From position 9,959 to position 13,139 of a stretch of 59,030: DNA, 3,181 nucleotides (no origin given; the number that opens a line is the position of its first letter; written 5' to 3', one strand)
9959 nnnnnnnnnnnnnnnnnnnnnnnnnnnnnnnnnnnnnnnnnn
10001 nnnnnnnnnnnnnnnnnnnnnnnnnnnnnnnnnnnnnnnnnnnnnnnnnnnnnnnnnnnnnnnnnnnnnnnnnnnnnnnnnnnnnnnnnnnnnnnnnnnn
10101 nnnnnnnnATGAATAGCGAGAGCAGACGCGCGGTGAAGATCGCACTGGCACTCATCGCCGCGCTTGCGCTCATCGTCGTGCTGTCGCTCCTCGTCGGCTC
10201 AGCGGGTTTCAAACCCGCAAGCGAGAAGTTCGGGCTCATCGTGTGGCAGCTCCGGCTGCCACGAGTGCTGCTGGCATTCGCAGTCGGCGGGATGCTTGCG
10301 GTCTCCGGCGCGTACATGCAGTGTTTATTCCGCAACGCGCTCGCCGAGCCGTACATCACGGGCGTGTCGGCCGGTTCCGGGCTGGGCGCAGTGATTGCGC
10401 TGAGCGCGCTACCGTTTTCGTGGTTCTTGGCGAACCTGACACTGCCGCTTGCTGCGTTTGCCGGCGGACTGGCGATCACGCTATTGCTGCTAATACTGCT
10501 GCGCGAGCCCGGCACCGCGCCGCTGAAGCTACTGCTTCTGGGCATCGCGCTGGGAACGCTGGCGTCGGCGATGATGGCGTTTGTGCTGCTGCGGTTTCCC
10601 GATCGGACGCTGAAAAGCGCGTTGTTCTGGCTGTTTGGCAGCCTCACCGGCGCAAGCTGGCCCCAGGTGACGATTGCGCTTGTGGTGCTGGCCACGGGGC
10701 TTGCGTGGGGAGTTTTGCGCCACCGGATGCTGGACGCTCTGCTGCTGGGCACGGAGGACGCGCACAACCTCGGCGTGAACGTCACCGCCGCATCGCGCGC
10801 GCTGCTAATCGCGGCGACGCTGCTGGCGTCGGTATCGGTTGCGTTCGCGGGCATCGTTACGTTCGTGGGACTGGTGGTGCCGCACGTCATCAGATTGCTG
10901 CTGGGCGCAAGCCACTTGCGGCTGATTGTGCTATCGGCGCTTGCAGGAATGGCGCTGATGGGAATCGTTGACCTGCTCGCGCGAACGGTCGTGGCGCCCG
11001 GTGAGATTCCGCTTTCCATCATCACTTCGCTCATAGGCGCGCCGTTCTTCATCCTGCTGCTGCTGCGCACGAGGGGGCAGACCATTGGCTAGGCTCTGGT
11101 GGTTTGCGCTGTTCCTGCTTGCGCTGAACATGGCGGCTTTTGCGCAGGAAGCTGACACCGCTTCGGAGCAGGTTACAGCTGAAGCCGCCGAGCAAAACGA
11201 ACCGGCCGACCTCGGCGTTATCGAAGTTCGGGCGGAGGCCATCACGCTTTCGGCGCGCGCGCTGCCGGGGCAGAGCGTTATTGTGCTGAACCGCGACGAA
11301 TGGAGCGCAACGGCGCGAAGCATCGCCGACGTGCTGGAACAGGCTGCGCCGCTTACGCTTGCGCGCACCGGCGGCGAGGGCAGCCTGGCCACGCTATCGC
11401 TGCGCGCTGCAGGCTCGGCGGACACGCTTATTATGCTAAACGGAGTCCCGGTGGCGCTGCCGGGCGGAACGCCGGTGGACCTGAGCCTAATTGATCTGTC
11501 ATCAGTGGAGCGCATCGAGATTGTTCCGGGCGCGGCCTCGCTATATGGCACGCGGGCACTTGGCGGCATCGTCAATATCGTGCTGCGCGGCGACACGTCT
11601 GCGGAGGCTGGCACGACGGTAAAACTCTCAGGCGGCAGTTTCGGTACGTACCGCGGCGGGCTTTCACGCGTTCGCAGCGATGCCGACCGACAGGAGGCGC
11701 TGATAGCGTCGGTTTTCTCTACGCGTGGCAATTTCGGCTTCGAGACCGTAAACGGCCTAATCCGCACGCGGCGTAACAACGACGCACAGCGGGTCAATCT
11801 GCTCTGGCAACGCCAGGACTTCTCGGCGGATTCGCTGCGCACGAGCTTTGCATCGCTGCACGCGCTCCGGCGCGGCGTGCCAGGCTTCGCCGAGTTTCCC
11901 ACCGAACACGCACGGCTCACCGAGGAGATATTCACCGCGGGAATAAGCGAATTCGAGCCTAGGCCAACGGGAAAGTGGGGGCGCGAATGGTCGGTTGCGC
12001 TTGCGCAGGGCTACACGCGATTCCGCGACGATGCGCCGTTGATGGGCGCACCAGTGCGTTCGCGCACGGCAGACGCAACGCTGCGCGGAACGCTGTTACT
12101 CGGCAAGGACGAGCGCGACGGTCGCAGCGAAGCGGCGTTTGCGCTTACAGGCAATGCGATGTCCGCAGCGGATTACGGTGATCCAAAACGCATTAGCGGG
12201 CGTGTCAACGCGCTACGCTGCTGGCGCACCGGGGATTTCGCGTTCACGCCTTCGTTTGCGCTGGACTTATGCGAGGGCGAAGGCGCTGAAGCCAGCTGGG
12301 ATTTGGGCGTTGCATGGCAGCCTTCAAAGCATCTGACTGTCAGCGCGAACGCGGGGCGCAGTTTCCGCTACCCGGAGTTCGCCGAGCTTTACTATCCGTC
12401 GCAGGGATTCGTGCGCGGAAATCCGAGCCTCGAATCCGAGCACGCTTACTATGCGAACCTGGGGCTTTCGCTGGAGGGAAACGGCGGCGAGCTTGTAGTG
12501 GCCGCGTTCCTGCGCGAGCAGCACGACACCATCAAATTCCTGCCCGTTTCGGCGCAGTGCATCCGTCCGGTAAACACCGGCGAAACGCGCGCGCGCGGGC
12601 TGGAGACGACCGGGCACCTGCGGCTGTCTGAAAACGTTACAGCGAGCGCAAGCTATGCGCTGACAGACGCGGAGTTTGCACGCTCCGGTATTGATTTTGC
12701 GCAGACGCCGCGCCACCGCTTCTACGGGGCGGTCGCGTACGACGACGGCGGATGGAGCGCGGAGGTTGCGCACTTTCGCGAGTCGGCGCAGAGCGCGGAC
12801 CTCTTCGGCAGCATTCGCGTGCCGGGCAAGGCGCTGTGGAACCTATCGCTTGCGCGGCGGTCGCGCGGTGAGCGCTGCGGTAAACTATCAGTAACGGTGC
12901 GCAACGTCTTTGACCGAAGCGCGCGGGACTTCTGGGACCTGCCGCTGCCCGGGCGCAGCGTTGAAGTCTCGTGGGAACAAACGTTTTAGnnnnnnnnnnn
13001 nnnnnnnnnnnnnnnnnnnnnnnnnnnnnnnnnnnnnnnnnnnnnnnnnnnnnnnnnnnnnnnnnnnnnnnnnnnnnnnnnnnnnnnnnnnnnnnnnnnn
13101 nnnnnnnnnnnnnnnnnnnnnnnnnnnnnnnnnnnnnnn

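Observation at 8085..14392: Cobalamin-riboswitch operon btuD-btuF-btuC-btuB ending in a beta-propeller lipoprotein (possible BtuG analogue)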

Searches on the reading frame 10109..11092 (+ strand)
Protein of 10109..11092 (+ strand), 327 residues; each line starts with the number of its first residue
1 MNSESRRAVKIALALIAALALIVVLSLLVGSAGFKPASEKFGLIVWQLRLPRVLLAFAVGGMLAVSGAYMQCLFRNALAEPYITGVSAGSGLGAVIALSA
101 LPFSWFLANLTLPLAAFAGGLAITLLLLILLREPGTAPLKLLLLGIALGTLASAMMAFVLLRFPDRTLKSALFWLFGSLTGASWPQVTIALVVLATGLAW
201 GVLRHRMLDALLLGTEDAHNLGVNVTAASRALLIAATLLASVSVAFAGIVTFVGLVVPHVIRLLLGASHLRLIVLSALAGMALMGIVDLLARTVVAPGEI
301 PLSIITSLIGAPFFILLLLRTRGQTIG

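Call 5: search_protein_families(library=pfam, proteins=[window:10109-11092:+], max_evalue=0.01)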
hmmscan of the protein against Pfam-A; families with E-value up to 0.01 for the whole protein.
window:10109-11092:+ (327 aa): 1 family
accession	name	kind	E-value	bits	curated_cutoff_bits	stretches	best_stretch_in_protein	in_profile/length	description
PF01032.23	FecCD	-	4.2e-82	276.1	26.5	1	20-320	3-311/311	FecCD transport family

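Call 7: search_protein_families(library=ncbifam, proteins=[window:10109-11092:+], max_evalue=0.01)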
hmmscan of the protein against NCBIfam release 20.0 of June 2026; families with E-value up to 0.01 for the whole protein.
window:10109-11092:+ (327 aa): 16 families
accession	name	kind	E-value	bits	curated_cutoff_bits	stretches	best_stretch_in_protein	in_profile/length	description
NF003001.0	PRK03784.1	equivalog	1.2e-74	251.4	334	1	4-322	11-329/332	vitamin B12 ABC transporter permease BtuC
NF007081.0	PRK09535.1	equivalog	2.1e-64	218.1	461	1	42-320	88-360/366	vitamin B12 ABC transporter permease BtuC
TIGR03869.1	F420-0_ABCperm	hypoth_equivalog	8.8e-60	202.7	437.35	1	43-323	47-323/325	putative F420-0 ABC transporter permease subunit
NF007299.0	PRK09777.1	equivalog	1.5e-59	201.9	406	1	13-322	7-318/318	Fe(3+) dicitrate ABC transporter permease subunit FecD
NF007867.0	PRK10577.1-3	subfamily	1.9e-55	188.5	849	1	6-324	384-708/710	Fe(3+)-hydroxamate ABC transporter permease FhuB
NF007866.0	PRK10577.1-2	equivalog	2.8e-53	181.3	554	1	7-322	351-664/666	Fe(3+)-hydroxamate ABC transporter permease FhuB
NF007871.0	PRK10577.2-2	equivalog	3.6e-52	177.8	899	1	37-321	396-676/679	Fe(3+)-hydroxamate ABC transporter permease FhuB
NF007872.0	PRK10577.2-3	equivalog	1.2e-48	166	727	1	4-321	11-331/676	Fe(3+)-hydroxamate ABC transporter permease FhuB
NF007870.0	PRK10577.2-1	equivalog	2e-44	152.3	1355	1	45-324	400-675/678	Fe(3+)-hydroxamate ABC transporter permease FhuB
NF008407.0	PRK11228.1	equivalog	4.4e-43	147.4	396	1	39-320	48-328/330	iron-dicitrate ABC transporter permease FecC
NF007869.0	PRK10577.1-6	equivalog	4.8e-39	134.4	954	1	40-319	417-692/703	Fe(3+)-hydroxamate ABC transporter permease FhuB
NF007873.0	PRK10577.2-4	equivalog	8.2e-38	130.5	1012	1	44-318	370-640/646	Fe(3+)-hydroxamate ABC transporter permease FhuB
NF007868.0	PRK10577.1-5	equivalog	1.2e-36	126.5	943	1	14-320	360-663/666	Fe(3+)-hydroxamate ABC transporter permease FhuB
NF007760.0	PRK10441.1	equivalog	1.3e-35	123.2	428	1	7-322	9-330/335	Fe(3+)-siderophore ABC transporter permease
NF007759.0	PRK10440.1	equivalog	3.8e-35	121.7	422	1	23-321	23-326/330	iron-enterobactin ABC transporter permease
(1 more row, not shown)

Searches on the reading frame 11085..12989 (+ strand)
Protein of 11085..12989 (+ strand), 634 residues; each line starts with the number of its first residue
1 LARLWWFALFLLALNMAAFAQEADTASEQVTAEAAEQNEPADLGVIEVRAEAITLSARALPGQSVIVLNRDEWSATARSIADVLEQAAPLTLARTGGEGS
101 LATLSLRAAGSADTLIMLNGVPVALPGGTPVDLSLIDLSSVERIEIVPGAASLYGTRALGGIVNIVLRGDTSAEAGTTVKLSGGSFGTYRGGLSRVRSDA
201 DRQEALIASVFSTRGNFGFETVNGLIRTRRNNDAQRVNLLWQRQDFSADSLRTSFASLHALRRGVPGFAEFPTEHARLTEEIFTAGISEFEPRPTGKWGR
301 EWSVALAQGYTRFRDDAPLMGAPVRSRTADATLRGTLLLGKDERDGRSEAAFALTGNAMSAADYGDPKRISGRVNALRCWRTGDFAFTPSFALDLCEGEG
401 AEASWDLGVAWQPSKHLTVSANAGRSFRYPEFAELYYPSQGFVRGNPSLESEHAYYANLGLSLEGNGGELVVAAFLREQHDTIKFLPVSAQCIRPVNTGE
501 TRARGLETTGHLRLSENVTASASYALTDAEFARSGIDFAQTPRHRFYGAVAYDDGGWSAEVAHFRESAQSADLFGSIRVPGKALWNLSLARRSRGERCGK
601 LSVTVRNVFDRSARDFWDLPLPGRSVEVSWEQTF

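Call 5: search_protein_families(library=pfam, proteins=[window:11085-12989:+], max_evalue=0.01)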
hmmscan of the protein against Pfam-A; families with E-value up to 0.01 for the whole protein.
window:11085-12989:+ (634 aa): 3 families
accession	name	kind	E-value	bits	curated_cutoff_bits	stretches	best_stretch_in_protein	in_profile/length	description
PF00593.30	TonB_dep_Rec_b-barrel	-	1.3e-29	104.8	27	1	399-607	199-435/436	TonB dependent receptor-like, beta-barrel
PF07715.20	Plug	-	2e-16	60.9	23.9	1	63-162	7-107/107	TonB-dependent Receptor Plug Domain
PF14905.12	OMP_b-brl_3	-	0.00072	19.2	27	1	440-612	204-377/408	Outer membrane protein beta-barrel family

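Call 7: search_protein_families(library=ncbifam, proteins=[window:11085-12989:+], max_evalue=0.01)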
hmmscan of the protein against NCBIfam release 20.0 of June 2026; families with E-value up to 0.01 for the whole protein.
window:11085-12989:+ (634 aa): 30 families (the best 25 are shown)
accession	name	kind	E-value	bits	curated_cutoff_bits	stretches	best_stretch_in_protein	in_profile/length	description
TIGR01779.1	TonB-B12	equivalog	2.2e-36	125.6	599.7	2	64-216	48-202/614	TonB-dependent vitamin B12 receptor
TIGR01783.1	TonB-siderophor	subfamily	2.2e-33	115.8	223.5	2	399-611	404-618/649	TonB-dependent siderophore receptor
NF007926.1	PRK10641.1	equivalog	8.6e-23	80.7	836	2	69-215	52-199/617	TonB-dependent vitamin B12 receptor BtuB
NF038079.1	TonB_sider_MxcH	equivalog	1.1e-20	73.4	925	1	16-201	89-271/792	TonB-dependent siderophore myxochelin receptor MxcH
TIGR01785.1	TonB-hemin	subfamily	9.5e-20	70.6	316.85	2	406-634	417-677/677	TonB-dependent heme/hemoglobin receptor family protein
TIGR01786.1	TonB-hemlactrns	subfamily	1.4e-17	63.3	323.75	1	397-553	432-612/719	TonB-dependent hemoglobin/transferrin/lactoferrin family receptor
NF010010.0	PRK13483.1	equivalog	1.8e-16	59.3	927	2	27-173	16-168/660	ligand-gated channel protein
NF053590.1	TonB_dep_TOL0244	equivalog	1.7e-12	46.8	645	2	64-186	31-157/604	TOL_0244 family TonB-dependent receptor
NF041535.1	TonB_rec_PqqU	equivalog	2.3e-12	46.1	1200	2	115-197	78-158/676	TonB-dependent receptor PqqU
NF010038.0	PRK13513.1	equivalog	5.1e-11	41.8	942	1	17-180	11-176/659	ligand-gated channel protein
NF007478.2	PRK10064.1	equivalog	7.9e-11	40.9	745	1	45-170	32-160/663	catecholate siderophore receptor CirA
NF052649.1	TonRcptRhtA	equivalog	1.2e-10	40.3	1100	1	11-189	10-186/744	TonB-dependent siderophore receptor RhtA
NF049945.1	TonB_dep_FCYXU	equivalog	1.4e-10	40.5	825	1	25-177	25-176/697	TonB-dependent receptor, FCYXU motif-type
NF010012.0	PRK13486.1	equivalog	1e-09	37.4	924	1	64-171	45-161/696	TonB-dependent receptor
NF007465.0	PRK10044.1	equivalog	1.3e-09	36.8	803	2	490-534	566-610/726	ferrichrome porin FhuA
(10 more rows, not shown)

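Call 40: search_solved_structures(query=window:11085-12989:+, max_evalue=0.001)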
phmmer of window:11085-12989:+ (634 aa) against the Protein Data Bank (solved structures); distinct sequences matched with E-value up to 0.001: 31.
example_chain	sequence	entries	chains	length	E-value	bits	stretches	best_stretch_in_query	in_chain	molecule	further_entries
1nqf_A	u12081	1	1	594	2.3e-19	72.7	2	66-202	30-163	Vitamin B12 receptor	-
3rgm_A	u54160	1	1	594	7.8e-19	71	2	66-188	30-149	Vitamin B12 transporter BtuB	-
3m8b_A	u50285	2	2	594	8.5e-19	70.8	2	68-202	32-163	Vitamin B12 transporter btuB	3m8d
2gsk_A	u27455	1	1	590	8.7e-19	70.8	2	68-202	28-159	Vitamin B12 transporter btuB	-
1nqe_A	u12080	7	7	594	9e-19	70.8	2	66-202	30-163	Vitamin B12 receptor | Vitamin B12 transporter btuB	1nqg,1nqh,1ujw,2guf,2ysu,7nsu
3rgn_A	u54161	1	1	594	3.3e-17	65.6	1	66-202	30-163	Vitamin B12 transporter BtuB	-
9c4o_A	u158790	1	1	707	4.2e-10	42.1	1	90-204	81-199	Pyrroloquinoline quinone transporter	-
6v81_A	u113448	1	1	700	5.5e-10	41.7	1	106-204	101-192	Probable TonB-dependent receptor YncD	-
1pnz_A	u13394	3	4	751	1.8e-09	40.1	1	68-182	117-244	Iron(III) dicitrate transport protein fecA precursor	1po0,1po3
1kmo_A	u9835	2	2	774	2.1e-09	39.8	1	68-182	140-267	Iron(III) dicitrate transport protein fecA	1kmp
2hdf_A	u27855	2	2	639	6.4e-09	38.2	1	48-177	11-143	Colicin I receptor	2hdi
9nn6_A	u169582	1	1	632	9.3e-09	37.7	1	49-177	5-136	Colicin I receptor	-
8bmx_C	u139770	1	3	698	5e-08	35.3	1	414-514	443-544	Putative TonB-linked outer membrane receptor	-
3qlb_A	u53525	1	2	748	1.4e-06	30.5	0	59-192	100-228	Enantio-pyochelin receptor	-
9gbc_A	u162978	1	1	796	1.5e-06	30.4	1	67-191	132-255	TonB-linked outer membrane receptor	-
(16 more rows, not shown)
